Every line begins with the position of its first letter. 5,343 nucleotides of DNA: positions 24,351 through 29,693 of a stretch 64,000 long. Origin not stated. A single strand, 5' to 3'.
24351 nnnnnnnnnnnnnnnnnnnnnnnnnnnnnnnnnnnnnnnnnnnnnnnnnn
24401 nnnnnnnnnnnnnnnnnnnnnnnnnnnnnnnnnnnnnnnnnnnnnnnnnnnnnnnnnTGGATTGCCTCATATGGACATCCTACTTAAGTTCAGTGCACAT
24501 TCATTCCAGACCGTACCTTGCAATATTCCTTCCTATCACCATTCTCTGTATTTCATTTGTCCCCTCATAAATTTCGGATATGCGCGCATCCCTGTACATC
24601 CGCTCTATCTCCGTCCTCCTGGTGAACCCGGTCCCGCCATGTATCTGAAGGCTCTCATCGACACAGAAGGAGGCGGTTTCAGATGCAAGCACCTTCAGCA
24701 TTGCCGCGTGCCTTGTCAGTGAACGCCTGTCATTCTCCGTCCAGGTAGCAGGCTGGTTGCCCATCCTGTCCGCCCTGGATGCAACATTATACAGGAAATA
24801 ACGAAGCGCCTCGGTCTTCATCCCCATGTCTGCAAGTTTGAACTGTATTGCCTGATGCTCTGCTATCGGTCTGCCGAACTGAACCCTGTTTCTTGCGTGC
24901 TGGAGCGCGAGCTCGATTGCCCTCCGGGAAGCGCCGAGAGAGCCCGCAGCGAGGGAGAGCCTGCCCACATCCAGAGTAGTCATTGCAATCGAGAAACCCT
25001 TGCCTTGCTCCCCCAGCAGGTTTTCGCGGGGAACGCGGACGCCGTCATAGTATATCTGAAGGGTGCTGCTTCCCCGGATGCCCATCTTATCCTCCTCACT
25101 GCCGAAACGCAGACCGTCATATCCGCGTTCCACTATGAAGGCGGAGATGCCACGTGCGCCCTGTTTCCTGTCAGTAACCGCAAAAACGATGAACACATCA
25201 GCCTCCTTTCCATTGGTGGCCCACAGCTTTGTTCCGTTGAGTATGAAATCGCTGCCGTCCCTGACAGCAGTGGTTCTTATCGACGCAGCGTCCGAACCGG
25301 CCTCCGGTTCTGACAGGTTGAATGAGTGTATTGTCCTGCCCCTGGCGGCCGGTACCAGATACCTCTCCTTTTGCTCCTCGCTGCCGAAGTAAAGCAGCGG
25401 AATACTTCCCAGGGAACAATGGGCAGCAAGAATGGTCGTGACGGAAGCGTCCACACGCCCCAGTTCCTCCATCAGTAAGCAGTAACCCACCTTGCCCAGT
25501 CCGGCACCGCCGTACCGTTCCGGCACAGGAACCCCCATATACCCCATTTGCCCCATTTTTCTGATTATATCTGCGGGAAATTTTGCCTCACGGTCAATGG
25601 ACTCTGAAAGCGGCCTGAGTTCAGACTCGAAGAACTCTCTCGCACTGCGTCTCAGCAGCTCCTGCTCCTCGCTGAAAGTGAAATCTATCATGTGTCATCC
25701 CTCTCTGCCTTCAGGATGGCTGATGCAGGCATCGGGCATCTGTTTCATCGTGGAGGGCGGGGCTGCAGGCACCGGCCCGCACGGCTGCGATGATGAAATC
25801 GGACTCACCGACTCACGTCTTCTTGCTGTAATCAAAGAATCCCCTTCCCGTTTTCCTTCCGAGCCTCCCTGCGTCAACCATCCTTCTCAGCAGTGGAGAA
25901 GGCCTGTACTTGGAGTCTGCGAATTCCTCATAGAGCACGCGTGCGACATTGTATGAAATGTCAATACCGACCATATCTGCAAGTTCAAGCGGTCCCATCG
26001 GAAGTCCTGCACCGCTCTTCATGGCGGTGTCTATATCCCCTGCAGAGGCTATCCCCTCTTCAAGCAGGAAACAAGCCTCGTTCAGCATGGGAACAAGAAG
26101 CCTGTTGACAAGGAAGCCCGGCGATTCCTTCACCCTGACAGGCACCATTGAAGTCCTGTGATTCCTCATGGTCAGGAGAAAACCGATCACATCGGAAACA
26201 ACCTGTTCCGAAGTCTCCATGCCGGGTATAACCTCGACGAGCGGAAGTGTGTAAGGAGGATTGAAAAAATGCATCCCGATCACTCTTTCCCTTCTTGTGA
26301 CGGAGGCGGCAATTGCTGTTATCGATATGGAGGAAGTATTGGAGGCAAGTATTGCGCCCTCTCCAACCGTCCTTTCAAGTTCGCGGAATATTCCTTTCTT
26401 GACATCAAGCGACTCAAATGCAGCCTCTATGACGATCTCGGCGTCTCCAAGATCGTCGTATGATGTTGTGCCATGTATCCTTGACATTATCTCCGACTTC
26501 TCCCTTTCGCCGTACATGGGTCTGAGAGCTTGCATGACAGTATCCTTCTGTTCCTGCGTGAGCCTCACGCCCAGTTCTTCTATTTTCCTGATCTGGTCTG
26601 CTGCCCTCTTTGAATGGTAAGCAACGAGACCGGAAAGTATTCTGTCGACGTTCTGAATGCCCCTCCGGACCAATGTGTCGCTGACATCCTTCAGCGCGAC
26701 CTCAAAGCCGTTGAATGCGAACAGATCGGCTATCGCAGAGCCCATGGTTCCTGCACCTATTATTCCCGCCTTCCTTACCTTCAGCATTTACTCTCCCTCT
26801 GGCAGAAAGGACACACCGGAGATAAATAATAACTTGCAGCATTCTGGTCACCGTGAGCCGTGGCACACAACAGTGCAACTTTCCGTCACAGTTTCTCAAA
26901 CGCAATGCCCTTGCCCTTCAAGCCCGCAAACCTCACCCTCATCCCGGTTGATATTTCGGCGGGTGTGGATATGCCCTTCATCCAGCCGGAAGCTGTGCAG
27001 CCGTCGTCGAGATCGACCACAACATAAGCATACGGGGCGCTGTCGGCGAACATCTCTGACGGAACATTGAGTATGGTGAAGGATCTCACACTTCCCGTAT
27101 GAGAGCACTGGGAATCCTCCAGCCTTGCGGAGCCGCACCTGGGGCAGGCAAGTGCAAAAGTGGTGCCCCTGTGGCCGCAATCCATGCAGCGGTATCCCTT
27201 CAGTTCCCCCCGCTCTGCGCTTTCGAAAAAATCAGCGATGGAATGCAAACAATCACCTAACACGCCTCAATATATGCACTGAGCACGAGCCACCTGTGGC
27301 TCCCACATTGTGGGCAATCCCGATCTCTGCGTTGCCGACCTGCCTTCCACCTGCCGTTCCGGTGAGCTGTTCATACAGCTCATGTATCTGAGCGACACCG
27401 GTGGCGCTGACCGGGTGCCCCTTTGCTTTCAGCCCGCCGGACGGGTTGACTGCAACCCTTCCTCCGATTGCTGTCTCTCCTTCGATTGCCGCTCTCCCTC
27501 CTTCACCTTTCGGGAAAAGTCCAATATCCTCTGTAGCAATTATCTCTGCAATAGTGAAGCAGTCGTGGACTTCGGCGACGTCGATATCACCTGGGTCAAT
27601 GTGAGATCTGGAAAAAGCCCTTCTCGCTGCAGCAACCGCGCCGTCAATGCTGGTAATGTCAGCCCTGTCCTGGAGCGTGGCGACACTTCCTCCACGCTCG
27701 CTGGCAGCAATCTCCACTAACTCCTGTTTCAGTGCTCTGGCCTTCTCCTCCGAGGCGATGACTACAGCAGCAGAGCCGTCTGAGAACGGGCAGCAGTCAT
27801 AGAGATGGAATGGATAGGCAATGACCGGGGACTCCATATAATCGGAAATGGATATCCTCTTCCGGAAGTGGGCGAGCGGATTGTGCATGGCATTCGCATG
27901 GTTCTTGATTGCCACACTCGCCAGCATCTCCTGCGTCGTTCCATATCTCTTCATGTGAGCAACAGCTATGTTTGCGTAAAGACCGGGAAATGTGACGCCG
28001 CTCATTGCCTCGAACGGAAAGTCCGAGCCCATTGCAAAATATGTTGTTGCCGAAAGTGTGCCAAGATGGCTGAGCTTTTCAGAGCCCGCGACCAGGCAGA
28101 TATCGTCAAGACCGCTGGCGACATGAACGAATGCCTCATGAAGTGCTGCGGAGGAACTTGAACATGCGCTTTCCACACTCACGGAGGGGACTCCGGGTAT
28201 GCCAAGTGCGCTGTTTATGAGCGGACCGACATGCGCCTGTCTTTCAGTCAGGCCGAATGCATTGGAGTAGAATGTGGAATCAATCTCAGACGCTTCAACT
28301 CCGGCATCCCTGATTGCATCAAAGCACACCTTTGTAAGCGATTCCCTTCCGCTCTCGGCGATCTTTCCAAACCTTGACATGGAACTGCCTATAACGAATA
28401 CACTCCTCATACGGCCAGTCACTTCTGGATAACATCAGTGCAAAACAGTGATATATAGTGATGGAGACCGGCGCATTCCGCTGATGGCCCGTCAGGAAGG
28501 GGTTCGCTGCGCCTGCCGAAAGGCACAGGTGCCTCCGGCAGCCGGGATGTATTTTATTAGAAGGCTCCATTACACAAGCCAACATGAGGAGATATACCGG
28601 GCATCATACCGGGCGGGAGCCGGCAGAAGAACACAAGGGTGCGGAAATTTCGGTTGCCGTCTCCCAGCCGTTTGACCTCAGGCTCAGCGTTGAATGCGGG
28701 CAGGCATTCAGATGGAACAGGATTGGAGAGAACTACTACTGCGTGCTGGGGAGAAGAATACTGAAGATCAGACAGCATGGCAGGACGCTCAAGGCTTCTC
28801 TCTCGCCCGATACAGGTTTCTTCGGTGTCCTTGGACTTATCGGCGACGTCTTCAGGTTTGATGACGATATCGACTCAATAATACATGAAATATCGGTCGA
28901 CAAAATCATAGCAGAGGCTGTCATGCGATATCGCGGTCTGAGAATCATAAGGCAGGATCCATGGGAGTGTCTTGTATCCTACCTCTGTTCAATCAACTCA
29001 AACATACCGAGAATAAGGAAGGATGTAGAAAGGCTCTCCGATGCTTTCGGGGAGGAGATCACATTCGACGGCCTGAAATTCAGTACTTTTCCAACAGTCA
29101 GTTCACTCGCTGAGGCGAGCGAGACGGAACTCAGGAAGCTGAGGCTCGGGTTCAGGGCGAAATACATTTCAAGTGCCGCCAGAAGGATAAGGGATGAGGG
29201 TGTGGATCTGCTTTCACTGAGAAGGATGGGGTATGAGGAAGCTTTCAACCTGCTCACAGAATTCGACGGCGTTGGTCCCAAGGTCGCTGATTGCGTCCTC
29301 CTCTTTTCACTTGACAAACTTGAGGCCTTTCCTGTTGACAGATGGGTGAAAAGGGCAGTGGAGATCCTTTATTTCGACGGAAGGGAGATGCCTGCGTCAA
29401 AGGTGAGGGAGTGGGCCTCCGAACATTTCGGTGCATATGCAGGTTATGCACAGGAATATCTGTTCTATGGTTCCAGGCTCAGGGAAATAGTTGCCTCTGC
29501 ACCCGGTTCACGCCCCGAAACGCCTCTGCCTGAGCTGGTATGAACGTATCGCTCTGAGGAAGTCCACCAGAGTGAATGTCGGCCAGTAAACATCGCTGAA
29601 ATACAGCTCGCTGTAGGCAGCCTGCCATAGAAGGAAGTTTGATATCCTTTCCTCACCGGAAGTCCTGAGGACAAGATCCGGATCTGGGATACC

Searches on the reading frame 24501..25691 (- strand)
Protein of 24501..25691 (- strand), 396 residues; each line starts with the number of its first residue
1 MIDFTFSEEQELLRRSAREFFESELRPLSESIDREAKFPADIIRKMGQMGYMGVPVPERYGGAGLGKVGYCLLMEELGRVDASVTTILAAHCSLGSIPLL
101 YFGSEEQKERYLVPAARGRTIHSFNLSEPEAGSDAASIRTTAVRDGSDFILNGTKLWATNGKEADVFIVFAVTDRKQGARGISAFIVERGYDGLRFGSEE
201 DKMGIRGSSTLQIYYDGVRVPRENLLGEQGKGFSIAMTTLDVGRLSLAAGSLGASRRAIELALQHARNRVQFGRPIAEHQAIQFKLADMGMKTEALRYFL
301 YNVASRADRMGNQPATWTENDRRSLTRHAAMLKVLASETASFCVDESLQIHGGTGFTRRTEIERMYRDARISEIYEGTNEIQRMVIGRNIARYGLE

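Call 21: search_protein_families(library=pfam, proteins=[window:24501-25691:-], max_evalue=0.00001)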
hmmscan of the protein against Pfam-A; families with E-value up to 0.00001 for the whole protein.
window:24501-25691:- (396 aa): 5 families
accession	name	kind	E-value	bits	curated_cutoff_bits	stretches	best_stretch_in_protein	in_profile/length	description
PF00441.29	Acyl-CoA_dh_1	-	3.3e-49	167.3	22.4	1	230-390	1-149/150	Acyl-CoA dehydrogenase, C-terminal domain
PF02771.21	Acyl-CoA_dh_N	-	3.5e-39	134.1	22.9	1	7-118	1-112/113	Acyl-CoA dehydrogenase, N-terminal domain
PF02770.24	Acyl-CoA_dh_M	-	6e-24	84.5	33.3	1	124-218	2-97/97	Acyl-CoA dehydrogenase, middle domain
PF08028.16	Acyl-CoA_dh_2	-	1.9e-22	80.4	22.7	1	246-379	2-133/134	Acyl-CoA dehydrogenase, C-terminal domain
PF22924.1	ACOX_C_alpha1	-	6.8e-09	36.2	27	1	239-383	3-161/169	Acyl-CoA oxidase, C-alpha1 domain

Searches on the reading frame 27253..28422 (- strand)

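Call 21: search_protein_families(library=pfam, proteins=[window:27253-28422:-], max_evalue=0.00001)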
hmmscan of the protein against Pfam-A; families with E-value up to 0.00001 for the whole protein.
window:27253-28422:- (389 aa): 4 families
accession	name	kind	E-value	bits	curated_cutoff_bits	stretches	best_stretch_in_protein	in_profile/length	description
PF22691.2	Thiolase_C_1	-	3.1e-43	147.4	28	1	249-387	8-144/144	Thiolase C-terminal domain-like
PF00108.29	Thiolase_N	-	8.5e-21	74.9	26.4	1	8-226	1-260/260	Thiolase, N-terminal domain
PF00109.32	ketoacyl-synt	-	1e-07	32.2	20.8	1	68-125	156-212/252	Beta-ketoacyl synthase, N-terminal domain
PF02803.24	Thiolase_C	-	7.3e-07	29.3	27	1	261-370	23-112/123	Thiolase, C-terminal domain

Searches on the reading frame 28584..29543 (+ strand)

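Call 21: search_protein_families(library=pfam, proteins=[window:28584-29543:+], max_evalue=0.00001)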
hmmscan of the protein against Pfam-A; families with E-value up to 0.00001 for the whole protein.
window:28584-29543:+ (319 aa): 2 families
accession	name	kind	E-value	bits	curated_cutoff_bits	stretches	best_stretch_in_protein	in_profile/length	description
PF07934.18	OGG_N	-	7e-17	62.1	23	1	28-130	7-115/115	8-oxoguanine DNA glycosylase, N-terminal domain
PF00730.31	HhH-GPD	-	2.1e-09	38.1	26.2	1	132-276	2-100/108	HhH-GPD superfamily base excision DNA repair protein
